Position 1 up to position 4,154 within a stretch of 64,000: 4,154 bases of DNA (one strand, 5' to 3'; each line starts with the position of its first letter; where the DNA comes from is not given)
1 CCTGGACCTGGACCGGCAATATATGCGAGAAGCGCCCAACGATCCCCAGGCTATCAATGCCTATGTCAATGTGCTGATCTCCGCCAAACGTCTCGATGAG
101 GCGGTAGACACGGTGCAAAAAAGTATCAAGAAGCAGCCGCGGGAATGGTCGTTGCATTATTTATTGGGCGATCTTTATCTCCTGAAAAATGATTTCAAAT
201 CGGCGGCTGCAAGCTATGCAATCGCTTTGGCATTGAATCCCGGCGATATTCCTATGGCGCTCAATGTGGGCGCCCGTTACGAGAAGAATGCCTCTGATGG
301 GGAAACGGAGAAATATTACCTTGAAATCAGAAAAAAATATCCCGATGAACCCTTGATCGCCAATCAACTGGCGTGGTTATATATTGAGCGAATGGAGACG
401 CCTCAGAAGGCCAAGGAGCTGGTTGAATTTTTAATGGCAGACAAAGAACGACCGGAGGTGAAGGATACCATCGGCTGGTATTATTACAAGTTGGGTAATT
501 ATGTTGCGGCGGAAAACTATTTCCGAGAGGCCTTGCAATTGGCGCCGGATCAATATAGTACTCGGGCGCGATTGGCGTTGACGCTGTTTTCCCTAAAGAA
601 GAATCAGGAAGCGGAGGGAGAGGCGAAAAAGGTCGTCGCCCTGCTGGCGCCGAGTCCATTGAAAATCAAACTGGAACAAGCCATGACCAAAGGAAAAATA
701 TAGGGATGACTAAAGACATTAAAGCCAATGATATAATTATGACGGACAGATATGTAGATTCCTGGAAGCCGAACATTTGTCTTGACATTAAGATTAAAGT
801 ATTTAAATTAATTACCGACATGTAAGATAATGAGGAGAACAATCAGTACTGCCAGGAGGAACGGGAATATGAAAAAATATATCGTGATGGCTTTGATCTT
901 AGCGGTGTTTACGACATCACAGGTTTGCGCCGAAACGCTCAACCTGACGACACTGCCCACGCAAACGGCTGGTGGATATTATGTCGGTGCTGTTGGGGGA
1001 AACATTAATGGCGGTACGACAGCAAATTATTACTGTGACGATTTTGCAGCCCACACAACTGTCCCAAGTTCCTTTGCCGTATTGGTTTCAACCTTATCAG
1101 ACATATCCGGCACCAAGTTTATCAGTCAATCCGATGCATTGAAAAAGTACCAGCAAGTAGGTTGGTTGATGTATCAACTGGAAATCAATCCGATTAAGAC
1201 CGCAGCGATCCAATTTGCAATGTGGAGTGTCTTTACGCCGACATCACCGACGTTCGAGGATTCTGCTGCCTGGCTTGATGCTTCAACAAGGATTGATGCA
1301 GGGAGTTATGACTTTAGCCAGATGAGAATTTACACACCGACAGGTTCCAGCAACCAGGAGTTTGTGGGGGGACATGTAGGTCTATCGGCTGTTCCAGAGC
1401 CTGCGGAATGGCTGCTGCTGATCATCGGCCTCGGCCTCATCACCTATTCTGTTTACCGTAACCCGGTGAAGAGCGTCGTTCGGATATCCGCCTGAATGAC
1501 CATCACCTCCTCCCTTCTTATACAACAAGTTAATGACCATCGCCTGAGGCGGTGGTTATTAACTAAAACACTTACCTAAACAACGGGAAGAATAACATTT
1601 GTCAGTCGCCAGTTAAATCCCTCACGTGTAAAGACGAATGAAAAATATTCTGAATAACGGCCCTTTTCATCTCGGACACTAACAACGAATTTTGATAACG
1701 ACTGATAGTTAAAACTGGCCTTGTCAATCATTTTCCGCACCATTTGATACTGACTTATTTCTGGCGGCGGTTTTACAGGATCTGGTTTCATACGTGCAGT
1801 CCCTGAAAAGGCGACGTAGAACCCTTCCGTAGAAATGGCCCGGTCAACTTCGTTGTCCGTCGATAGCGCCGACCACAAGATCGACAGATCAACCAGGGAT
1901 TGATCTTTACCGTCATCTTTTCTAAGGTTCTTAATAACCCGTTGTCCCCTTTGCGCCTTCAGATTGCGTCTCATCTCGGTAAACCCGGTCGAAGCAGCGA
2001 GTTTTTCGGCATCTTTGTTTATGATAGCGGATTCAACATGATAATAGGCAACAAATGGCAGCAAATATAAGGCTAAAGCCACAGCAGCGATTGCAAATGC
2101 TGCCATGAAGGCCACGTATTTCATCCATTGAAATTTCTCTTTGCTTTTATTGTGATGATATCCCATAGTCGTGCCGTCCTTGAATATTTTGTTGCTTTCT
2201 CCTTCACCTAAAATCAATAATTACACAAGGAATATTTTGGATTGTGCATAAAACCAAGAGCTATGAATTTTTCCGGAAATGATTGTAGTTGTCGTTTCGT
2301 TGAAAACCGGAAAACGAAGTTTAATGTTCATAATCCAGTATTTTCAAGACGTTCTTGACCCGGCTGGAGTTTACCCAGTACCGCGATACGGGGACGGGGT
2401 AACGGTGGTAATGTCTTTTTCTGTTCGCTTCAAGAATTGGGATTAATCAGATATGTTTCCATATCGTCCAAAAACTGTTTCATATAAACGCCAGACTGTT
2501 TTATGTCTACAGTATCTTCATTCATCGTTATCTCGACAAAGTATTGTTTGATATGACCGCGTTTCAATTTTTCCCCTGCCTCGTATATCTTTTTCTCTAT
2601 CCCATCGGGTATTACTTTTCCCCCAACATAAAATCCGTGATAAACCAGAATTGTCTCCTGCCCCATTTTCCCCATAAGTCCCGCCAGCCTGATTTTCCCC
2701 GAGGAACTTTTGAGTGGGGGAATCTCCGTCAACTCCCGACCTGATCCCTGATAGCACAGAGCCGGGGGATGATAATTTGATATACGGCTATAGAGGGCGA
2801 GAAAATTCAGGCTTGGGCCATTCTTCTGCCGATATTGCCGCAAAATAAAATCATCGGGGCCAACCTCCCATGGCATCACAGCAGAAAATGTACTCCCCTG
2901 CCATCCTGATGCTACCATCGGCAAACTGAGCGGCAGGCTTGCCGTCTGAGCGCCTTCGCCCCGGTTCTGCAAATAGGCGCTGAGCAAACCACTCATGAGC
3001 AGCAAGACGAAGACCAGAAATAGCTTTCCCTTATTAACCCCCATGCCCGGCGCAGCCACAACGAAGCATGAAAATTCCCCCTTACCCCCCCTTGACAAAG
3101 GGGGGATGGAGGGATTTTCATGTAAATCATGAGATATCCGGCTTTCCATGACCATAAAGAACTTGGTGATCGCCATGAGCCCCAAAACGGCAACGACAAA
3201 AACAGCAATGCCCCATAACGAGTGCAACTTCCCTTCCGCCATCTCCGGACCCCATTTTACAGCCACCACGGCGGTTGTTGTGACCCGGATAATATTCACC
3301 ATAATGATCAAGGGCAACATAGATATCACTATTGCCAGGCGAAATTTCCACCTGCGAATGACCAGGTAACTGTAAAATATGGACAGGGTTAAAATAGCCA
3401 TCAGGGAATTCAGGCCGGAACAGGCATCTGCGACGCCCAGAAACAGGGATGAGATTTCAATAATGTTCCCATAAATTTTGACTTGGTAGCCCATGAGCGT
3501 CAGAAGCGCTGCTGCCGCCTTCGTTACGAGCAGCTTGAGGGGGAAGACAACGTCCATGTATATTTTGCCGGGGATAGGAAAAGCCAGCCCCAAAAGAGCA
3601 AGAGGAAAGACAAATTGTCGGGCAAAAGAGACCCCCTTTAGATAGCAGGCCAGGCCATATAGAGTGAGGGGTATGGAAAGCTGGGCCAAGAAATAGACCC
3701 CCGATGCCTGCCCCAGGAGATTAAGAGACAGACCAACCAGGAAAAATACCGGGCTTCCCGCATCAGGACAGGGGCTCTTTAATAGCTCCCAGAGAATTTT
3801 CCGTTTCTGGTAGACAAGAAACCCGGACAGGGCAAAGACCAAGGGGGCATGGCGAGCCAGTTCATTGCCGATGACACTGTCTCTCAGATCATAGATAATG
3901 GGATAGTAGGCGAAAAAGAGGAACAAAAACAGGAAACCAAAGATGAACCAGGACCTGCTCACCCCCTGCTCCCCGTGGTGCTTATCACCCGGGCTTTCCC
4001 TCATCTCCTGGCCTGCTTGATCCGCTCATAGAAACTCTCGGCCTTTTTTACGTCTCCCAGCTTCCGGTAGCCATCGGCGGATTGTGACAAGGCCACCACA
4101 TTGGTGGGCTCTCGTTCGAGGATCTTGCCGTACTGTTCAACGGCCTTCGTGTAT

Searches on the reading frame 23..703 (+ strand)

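Call 19: search_protein_families(library=pfam, proteins=[window:23-703:+], max_evalue=0.01)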
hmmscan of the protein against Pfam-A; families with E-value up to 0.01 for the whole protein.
window:23-703:+ (226 aa): 20 families
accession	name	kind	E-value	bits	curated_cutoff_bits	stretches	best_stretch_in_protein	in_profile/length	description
PF07719.23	TPR_2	-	1.1e-15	56.9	27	2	147-176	4-33/34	Tetratricopeptide repeat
PF00515.34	TPR_1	-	3.8e-15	55.4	27.8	2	150-176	7-33/34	Tetratricopeptide repeat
PF13432.12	TPR_16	-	5.9e-15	55.8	32.7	2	18-75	7-64/65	Tetratricopeptide repeat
PF14559.12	TPR_19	-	2.1e-14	54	25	2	156-204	3-51/68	Tetratricopeptide repeat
PF13428.12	TPR_14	-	5e-14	51.8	23.5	1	145-185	2-42/44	Tetratricopeptide repeat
PF13181.12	TPR_8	-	2.8e-12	46.2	25.7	1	149-176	6-33/34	Tetratricopeptide repeat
PF13431.12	TPR_17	-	1.7e-10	40.8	24.4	0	32-60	3-31/34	Tetratricopeptide repeat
PF13374.12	TPR_10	-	4.7e-09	36.4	27.5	1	149-173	7-31/42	Tetratricopeptide repeat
PF13424.12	TPR_12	-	4.8e-08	33.5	30.1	1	146-175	47-76/77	Tetratricopeptide repeat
PF13176.12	TPR_7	-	1.5e-07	31.4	27.9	0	45-75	2-34/36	Tetratricopeptide repeat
PF12895.13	ANAPC3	-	8.2e-07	29.7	27.2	1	137-199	15-77/82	Anaphase-promoting complex, cyclosome, subunit 3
PF24575.1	TPR_Slam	-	1.3e-06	29.2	35.2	1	155-199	58-102/104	Surface lipoprotein assembly modifier, N-terminal TPR repeats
PF23914.1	TPR_CcmH_CycH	-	1.4e-05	25.4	42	0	34-81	42-89/158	Cytochrome c-type biogenesis protein H TPR domain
PF13414.12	TPR_11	-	2.1e-05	24.5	26.8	0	16-53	2-39/42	TPR repeat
PF13371.12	TPR_9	-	4.1e-05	23.9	35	0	18-75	5-62/73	Tetratricopeptide repeat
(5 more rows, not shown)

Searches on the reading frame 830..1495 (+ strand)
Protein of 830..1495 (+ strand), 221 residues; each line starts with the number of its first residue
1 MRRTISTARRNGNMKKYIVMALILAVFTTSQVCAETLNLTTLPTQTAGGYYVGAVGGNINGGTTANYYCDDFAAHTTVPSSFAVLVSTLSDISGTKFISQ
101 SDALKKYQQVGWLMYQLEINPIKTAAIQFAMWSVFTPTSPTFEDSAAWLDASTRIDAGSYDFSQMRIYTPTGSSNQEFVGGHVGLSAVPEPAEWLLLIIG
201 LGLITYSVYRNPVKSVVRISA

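Call 19: search_protein_families(library=pfam, proteins=[window:830-1495:+], max_evalue=0.01)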
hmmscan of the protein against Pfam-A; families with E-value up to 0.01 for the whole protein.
window:830-1495:+ (221 aa): 1 family
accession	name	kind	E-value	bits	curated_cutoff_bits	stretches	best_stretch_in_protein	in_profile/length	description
PF07589.16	PEP-CTERM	-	0.0053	17.2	20.7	1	187-205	1-18/24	PEP-CTERM motif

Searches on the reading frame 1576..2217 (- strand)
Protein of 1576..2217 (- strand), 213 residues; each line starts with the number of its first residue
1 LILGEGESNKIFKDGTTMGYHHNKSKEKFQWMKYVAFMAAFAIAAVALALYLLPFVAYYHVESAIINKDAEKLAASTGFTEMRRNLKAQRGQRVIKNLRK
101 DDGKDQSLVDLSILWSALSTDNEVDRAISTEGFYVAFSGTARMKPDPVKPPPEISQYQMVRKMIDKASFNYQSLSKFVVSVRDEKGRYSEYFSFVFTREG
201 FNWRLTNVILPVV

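Call 6: search_protein_families(library=ncbifam, proteins=[window:1576-2217:-], max_evalue=0.001)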
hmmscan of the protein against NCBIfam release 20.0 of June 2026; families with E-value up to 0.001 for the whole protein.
window:1576-2217:- (213 aa): 0 families

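Call 19: search_protein_families(library=pfam, proteins=[window:1576-2217:-], max_evalue=0.01)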
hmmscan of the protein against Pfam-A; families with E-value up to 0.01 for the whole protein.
window:1576-2217:- (213 aa): 1 family
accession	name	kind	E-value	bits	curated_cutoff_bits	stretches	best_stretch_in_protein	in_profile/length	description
PF11159.13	DUF2939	-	3.7e-09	37.2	24.8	1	43-133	1-90/93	Protein of unknown function (DUF2939)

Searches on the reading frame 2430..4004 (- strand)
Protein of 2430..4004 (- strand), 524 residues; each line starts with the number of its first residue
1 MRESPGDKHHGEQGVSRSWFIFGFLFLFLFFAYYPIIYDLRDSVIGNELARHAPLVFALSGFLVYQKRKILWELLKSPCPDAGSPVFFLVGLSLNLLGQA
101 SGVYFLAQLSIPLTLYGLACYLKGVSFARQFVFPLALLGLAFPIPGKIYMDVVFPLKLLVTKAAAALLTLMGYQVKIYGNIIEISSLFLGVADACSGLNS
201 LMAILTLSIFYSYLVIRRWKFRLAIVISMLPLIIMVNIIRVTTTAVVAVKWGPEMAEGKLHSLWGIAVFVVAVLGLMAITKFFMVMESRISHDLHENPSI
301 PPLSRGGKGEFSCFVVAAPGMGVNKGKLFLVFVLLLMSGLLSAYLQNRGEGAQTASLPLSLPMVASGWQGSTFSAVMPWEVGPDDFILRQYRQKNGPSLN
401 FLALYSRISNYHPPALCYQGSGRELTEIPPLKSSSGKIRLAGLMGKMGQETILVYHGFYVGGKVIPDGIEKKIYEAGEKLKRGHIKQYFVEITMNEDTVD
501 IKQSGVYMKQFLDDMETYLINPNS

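Call 6: search_protein_families(library=ncbifam, proteins=[window:2430-4004:-], max_evalue=0.001)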
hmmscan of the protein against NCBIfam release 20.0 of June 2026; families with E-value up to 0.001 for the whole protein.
window:2430-4004:- (524 aa): 19 families
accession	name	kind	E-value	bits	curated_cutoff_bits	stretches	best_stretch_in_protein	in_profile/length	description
NF038142.1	exosort_XrtW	exception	4.6e-54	183.6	425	1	19-513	2-484/494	exosortase W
TIGR04152.1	exosort_VPLPA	exception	5.2e-51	174.2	400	1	51-492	11-453/486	VPLPA-CTERM-specific exosortase XrtD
TIGR03109.2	exosort_XrtA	exception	1.2e-41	142.9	208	1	22-283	3-259/261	exosortase A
NF035943.2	exosort_XrtV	exception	7.8e-39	133.6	313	1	26-283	9-266/270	exosortase V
TIGR02602.1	8TM_EpsH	subfamily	1.8e-38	132.5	105.55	1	51-282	11-239/241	exosortase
TIGR03113.1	exosort_XrtB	exception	2.7e-30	105.9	275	1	26-280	5-261/268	exosortase B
TIGR04178.1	exo_archaeo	signature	6e-18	64.9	23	1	191-281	3-93/97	exosortase/archaeosortase family protein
TIGR04151.1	exosort_VPDSG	exception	2.6e-17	63.2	300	1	105-284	121-300/306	VPDSG-CTERM-specific exosortase XrtC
TIGR04476.1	exosort_XrtN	exception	3e-16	59.6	200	1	87-286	53-250/406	exosortase N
TIGR04156.1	cyanoexo_CrtB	exception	2.2e-13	50.4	300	1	45-284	32-267/280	cyanoexosortase B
NF033464.1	cyanoexo_CrtC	exception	4.7e-09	36.2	225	1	88-274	73-265/278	cyanoexosortase C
TIGR04489.1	exosort_XrtO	exception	6.1e-09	35.2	250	1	103-274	77-249/451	exosortase O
NF033770.1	exosort_XrtT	exception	1.6e-08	33.6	250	1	88-283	66-267/472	exosortase T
NF050190.1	exosort_XrtZ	exception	5.7e-06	25.1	475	1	160-272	28-139/460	exosortase Z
TIGR03763.1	cyanoexo_CrtA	exception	1.1e-05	25.1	150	1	89-284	69-259/260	cyanoexosortase A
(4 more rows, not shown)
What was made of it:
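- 830..4004 (.): Context: PEP-CTERM protein (830-1495, +) and exosortase-EpsI fusion (2430-4004, -). TIGR02602 132.5 bits, above the 105.6 cutoff (call 6).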
